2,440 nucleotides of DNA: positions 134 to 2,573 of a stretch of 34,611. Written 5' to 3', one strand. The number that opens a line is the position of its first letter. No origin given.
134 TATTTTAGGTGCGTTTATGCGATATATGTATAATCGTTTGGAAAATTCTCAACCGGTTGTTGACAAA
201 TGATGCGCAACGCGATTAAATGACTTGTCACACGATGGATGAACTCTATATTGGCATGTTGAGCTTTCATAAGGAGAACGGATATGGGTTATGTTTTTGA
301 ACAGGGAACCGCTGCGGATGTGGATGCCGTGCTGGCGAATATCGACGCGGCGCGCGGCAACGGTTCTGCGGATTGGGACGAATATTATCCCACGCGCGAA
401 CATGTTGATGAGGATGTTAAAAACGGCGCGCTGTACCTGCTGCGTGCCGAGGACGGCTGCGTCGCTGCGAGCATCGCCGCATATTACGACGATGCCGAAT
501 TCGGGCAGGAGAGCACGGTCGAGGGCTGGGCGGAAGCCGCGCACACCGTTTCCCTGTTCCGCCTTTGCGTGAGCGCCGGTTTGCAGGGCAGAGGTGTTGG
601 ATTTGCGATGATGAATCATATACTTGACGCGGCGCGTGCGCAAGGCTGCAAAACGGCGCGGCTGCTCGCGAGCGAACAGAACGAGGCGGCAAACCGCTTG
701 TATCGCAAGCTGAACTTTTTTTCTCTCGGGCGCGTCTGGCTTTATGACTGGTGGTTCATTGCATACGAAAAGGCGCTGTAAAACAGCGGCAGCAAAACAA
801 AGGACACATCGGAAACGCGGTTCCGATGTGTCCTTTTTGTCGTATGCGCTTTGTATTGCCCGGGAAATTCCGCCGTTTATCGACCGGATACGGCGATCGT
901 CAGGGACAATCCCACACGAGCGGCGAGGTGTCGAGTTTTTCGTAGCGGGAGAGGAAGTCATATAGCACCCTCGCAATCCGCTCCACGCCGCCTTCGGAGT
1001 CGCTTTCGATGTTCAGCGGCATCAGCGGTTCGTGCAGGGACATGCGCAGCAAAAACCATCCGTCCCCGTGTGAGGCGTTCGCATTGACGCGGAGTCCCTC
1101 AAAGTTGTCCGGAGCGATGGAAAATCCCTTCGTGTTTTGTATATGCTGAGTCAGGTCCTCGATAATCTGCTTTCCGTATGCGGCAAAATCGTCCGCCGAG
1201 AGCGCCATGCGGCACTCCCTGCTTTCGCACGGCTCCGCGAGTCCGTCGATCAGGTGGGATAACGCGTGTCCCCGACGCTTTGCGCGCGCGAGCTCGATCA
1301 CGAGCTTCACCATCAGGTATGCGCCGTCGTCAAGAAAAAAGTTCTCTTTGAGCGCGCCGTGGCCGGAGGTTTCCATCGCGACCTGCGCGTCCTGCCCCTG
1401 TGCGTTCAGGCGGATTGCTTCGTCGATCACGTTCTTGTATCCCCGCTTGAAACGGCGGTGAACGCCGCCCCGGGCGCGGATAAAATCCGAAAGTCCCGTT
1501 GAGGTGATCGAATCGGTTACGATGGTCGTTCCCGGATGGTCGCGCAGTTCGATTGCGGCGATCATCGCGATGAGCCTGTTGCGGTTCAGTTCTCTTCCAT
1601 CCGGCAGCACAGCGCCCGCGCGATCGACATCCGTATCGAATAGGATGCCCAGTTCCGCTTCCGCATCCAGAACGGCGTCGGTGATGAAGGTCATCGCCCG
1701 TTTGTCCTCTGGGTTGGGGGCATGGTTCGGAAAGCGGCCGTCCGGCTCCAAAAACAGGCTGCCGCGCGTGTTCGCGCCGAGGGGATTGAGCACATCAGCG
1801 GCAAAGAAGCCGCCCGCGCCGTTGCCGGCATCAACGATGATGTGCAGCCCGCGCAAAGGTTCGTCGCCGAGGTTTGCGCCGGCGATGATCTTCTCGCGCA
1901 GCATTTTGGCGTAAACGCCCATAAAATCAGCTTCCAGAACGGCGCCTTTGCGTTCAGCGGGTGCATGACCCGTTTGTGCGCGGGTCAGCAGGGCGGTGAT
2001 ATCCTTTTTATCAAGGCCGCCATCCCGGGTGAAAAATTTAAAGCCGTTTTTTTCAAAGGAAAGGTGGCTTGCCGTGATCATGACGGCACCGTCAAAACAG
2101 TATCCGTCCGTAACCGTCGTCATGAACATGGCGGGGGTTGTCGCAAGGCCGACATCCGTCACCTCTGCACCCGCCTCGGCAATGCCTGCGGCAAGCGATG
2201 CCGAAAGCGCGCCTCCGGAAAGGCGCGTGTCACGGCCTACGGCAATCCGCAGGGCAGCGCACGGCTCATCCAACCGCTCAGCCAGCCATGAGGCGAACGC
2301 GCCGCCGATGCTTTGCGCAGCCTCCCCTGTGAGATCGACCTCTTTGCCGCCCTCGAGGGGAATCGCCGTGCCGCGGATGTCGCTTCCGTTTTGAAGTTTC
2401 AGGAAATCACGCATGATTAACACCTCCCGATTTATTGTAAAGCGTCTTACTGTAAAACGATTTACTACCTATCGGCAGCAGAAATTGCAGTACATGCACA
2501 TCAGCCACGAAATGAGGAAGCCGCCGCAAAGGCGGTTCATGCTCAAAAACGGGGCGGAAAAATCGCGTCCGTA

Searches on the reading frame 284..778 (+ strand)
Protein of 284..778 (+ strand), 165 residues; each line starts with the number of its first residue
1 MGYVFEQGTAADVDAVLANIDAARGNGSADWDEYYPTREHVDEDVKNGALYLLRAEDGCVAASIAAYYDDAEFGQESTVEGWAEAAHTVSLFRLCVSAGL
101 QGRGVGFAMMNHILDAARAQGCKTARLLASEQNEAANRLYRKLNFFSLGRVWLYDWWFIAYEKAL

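Call 94: find_encoding_contigs(protein=window:284-778:+, flank=10000, max_places=4)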
Protein window:284-778:+ (165 aa): 6 contigs read that carry it; 4 places shown.
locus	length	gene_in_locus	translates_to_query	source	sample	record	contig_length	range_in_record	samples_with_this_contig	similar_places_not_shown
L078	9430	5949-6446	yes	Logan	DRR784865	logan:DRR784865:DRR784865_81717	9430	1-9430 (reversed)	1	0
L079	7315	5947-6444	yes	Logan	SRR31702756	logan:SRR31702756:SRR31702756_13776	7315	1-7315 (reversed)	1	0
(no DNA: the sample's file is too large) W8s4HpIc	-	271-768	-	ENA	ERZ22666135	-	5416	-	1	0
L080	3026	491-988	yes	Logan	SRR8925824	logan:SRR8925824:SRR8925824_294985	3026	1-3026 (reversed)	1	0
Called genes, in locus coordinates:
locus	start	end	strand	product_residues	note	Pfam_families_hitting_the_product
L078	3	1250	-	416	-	?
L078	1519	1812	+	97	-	PF07873:YabP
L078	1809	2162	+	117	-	PF09578:Spore_YabQ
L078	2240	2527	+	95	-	PF04977:DivIC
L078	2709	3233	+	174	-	PF02632:BioY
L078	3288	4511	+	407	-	PF17785:PUA_3, PF10672:Methyltrans_SAM, PF02475:TRM5-TYW2_MTfase, PF05175:MTS, PF01170:UPF0020 (weak), PF03602:Cons_hypoth95, PF13847:Methyltransf_31, PF13649:Methyltransf_25, +2 more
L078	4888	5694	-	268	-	PF00072:Response_reg, PF08769:Spo0A_C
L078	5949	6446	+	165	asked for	PF00583:Acetyltransf_1, PF13673:Acetyltransf_10 (weak), PF13508:Acetyltransf_7, PF08445:FR47 (weak)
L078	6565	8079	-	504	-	PF02878:PGM_PMM_I, PF02879:PGM_PMM_II, PF02880:PGM_PMM_III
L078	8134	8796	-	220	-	PF00226:DnaJ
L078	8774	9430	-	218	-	?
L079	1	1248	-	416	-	?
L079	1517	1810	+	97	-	PF07873:YabP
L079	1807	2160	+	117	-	PF09578:Spore_YabQ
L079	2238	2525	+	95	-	PF04977:DivIC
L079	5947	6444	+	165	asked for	PF00583:Acetyltransf_1, PF13673:Acetyltransf_10 (weak), PF13508:Acetyltransf_7, PF08445:FR47 (weak)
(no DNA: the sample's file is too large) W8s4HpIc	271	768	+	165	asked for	PF00583:Acetyltransf_1, PF13673:Acetyltransf_10 (weak), PF13508:Acetyltransf_7, PF08445:FR47 (weak)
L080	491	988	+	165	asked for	PF00583:Acetyltransf_1, PF13673:Acetyltransf_10 (weak), PF13508:Acetyltransf_7, PF08445:FR47 (weak)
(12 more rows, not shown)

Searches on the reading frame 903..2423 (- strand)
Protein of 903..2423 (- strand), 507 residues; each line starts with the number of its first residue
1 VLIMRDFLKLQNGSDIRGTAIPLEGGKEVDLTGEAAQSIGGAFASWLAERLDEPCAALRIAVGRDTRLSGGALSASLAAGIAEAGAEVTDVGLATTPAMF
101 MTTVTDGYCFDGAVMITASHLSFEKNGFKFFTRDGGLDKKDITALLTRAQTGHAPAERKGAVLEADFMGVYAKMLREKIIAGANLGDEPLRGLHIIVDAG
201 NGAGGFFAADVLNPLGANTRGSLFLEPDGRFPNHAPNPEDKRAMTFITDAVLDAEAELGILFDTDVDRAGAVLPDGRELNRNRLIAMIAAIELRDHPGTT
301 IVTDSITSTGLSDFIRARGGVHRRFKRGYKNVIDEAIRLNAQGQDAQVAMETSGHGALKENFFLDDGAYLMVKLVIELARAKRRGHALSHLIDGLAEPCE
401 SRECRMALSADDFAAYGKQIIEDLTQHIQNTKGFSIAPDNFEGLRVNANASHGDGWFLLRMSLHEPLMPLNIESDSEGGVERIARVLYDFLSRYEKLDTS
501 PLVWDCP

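Call 24: list_cluster_members(proteins=[window:903-2423:-, window:4695-6071:+, window:3965-4384:-, window:284-778:+])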
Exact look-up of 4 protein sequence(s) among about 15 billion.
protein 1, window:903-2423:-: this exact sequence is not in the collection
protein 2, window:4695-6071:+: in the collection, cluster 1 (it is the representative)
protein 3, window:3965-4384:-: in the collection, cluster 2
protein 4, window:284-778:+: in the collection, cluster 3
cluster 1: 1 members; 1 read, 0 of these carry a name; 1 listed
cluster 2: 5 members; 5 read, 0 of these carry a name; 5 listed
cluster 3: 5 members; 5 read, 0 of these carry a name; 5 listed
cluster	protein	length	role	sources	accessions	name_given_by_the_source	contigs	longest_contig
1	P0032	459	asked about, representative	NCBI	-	-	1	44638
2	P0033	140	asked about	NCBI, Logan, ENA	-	-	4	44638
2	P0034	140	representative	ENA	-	-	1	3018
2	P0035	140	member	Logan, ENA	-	-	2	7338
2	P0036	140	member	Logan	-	-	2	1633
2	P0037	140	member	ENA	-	-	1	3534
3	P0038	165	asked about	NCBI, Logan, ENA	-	-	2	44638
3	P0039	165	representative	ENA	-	-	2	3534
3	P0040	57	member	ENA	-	-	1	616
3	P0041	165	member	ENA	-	-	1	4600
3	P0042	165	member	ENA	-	-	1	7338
